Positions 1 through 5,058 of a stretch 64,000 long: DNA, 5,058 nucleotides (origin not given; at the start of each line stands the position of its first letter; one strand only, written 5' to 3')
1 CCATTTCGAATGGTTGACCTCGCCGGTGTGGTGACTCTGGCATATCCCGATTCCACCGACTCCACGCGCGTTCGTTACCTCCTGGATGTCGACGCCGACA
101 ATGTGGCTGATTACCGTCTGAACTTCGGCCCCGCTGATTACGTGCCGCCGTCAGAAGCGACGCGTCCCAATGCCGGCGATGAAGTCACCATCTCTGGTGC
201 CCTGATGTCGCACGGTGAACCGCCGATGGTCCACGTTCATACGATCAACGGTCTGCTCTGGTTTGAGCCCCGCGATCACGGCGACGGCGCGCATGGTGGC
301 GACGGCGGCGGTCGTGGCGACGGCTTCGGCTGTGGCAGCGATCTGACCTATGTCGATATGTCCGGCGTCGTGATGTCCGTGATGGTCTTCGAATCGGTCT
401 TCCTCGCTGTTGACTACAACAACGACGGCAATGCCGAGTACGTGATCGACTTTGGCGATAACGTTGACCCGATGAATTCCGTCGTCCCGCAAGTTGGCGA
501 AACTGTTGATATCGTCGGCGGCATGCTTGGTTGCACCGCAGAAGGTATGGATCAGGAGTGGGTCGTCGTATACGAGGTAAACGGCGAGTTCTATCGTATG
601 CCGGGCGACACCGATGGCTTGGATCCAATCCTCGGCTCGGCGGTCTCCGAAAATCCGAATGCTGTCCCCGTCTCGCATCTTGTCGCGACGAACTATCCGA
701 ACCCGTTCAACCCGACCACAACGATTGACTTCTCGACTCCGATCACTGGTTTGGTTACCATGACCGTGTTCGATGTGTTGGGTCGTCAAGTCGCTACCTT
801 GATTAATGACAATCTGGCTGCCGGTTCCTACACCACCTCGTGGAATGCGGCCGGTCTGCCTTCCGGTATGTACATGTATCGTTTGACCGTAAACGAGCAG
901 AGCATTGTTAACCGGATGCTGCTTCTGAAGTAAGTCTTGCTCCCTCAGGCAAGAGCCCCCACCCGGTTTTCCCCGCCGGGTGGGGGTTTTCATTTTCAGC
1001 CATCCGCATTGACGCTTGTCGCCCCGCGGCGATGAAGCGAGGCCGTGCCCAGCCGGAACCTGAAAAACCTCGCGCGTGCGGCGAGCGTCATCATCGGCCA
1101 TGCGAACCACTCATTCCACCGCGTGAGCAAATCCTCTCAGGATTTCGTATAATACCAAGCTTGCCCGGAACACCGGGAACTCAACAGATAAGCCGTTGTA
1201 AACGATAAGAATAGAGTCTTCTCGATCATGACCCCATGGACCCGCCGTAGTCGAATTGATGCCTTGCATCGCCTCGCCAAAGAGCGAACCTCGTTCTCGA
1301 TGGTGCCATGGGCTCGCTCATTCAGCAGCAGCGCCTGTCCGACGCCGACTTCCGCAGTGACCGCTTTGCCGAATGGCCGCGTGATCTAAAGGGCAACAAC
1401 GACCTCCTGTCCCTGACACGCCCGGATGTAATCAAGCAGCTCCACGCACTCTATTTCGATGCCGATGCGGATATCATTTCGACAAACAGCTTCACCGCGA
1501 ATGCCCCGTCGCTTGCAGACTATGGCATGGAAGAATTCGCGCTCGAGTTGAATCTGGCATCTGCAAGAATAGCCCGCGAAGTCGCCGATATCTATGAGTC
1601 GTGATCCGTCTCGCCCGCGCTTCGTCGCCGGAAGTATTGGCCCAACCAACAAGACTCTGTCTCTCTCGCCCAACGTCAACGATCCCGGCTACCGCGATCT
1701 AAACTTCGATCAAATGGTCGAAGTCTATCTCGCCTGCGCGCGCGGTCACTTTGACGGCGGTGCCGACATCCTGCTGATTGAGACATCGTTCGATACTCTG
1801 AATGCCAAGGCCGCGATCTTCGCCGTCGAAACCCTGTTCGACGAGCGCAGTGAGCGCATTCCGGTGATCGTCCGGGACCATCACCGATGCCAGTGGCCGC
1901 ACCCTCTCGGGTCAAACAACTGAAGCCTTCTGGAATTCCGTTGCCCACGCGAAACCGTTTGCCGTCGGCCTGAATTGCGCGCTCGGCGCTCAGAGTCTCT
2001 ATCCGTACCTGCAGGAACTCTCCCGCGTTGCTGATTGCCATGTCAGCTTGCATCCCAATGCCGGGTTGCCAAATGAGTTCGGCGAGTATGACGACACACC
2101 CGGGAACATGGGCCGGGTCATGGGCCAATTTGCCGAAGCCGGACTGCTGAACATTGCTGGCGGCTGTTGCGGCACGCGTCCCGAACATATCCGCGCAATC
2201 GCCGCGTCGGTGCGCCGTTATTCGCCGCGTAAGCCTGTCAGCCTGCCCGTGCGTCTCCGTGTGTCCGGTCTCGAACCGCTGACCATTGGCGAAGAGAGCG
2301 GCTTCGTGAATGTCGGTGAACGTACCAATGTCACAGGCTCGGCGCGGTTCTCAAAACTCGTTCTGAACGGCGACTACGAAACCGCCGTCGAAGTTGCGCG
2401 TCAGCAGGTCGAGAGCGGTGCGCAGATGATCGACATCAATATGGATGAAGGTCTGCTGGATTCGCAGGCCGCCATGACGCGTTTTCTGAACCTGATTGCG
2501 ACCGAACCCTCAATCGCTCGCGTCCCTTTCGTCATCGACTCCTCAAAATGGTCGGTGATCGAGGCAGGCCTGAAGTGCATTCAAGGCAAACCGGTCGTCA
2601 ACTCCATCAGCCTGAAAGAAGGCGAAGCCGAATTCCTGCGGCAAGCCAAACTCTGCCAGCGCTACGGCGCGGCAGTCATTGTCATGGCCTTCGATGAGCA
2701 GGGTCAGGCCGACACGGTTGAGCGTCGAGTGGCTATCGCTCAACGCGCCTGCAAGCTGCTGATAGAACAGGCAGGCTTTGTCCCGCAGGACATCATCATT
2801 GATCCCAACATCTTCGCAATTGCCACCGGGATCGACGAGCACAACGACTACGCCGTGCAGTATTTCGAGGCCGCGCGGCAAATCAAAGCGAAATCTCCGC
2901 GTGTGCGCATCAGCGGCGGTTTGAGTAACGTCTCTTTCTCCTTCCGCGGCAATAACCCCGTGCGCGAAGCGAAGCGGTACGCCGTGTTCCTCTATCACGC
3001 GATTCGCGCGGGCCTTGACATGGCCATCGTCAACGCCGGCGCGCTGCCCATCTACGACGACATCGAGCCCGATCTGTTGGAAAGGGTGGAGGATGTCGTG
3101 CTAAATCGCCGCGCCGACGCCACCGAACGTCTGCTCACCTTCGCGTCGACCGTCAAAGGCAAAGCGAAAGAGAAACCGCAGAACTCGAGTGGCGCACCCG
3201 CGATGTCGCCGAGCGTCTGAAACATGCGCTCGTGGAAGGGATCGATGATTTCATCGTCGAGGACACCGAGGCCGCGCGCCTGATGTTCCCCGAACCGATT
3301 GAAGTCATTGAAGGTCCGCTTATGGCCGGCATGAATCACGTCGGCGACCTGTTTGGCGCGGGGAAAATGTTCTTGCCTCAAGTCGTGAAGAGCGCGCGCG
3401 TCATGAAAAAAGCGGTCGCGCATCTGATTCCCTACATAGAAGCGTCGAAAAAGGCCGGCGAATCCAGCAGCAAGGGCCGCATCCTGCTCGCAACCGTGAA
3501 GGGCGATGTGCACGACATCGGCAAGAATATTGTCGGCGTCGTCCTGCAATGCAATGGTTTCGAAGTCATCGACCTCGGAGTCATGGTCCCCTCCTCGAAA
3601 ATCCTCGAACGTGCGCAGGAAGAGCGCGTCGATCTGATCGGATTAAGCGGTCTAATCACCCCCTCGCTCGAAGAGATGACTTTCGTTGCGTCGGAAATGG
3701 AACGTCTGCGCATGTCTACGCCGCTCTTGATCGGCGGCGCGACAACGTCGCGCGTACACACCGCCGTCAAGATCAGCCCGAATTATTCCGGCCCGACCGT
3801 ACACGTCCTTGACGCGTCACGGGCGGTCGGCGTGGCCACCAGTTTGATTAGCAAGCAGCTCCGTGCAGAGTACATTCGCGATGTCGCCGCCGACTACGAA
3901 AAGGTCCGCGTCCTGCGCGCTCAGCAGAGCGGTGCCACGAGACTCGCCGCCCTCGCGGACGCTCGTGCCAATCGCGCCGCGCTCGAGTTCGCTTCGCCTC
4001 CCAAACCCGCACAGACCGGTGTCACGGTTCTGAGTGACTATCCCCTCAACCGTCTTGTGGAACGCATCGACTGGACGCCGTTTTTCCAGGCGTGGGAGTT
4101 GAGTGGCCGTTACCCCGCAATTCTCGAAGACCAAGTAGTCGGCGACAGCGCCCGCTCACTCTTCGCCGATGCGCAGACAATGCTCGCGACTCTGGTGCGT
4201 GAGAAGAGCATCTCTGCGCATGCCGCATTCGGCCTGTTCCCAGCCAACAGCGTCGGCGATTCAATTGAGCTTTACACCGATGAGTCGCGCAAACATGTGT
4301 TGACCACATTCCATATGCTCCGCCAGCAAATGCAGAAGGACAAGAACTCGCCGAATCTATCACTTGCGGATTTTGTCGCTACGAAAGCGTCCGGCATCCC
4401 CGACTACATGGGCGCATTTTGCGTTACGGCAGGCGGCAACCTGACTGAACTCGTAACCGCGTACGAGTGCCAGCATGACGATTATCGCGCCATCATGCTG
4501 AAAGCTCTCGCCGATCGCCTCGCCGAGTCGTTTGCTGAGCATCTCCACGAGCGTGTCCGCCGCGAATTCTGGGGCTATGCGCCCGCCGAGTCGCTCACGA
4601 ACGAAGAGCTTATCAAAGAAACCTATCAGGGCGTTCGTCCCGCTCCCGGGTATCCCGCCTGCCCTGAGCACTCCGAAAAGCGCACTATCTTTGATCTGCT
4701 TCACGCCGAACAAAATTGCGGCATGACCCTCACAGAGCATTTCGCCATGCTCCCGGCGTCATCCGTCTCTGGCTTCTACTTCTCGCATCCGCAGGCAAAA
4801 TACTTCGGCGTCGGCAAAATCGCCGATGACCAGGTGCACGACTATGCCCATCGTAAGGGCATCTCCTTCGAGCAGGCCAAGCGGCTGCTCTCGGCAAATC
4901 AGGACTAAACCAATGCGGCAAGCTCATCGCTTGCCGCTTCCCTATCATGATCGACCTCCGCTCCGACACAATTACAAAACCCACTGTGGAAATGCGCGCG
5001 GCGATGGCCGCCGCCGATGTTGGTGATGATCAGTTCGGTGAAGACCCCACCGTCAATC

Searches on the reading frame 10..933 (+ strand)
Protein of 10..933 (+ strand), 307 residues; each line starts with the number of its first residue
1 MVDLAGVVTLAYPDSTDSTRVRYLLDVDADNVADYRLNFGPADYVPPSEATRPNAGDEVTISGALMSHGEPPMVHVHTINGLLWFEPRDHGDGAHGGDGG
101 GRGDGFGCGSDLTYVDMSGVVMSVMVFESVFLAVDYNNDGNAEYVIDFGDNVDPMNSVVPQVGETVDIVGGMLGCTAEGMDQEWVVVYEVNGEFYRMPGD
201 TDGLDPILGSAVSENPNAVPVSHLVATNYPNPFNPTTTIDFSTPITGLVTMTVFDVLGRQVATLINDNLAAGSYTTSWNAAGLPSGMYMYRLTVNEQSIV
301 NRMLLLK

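Call 74: search_protein_families(library=pfam, proteins=[window:10-933:+], max_evalue=0.00001)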
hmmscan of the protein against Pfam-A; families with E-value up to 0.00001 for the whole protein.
window:10-933:+ (307 aa): 1 family
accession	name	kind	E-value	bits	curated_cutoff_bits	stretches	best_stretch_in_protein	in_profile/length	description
PF18962.6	Por_Secre_tail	-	3.1e-10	40.6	27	1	229-302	2-72/75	Secretion system C-terminal sorting domain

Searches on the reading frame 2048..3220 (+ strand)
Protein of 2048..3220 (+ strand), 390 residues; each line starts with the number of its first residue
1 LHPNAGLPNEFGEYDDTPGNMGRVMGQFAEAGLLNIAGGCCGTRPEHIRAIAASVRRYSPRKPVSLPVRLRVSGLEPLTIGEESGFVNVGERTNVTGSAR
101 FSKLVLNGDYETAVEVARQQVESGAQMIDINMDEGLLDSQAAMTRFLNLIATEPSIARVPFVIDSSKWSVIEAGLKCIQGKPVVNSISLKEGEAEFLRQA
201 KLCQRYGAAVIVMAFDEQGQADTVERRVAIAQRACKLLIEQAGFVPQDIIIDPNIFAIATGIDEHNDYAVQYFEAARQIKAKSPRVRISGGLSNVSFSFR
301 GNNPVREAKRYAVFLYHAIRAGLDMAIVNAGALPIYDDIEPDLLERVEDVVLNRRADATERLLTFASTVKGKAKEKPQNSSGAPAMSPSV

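Call 44: search_protein_families(library=pfam, proteins=[window:2048-3220:+], max_evalue=0.001)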
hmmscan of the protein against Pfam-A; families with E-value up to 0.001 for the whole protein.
window:2048-3220:+ (390 aa): 2 families
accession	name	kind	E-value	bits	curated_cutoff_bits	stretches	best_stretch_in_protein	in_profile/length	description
PF00809.28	Pterin_bind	-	9e-57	192.9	25.5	1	90-329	1-244/244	Pterin binding enzyme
PF02574.22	S-methyl_trans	-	1.7e-15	58.1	22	1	2-54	230-282/283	Homocysteine S-methyltransferase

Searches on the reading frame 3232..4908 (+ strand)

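Call 44: search_protein_families(library=pfam, proteins=[window:3232-4908:+], max_evalue=0.001)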
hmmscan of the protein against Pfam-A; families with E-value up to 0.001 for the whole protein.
window:3232-4908:+ (558 aa): 3 families
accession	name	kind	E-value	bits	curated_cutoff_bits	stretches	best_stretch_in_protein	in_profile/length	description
PF02965.22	Met_synt_B12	-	2.4e-128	427.8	25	1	272-543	2-273/273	Vitamin B12 dependent methionine synthase, activation domain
PF02607.22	B12-binding_2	-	8.3e-21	74.4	23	1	1-65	10-73/74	B12 binding domain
PF02310.24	B12-binding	-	2.3e-20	73.1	32.1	1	82-171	1-90/121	B12 binding domain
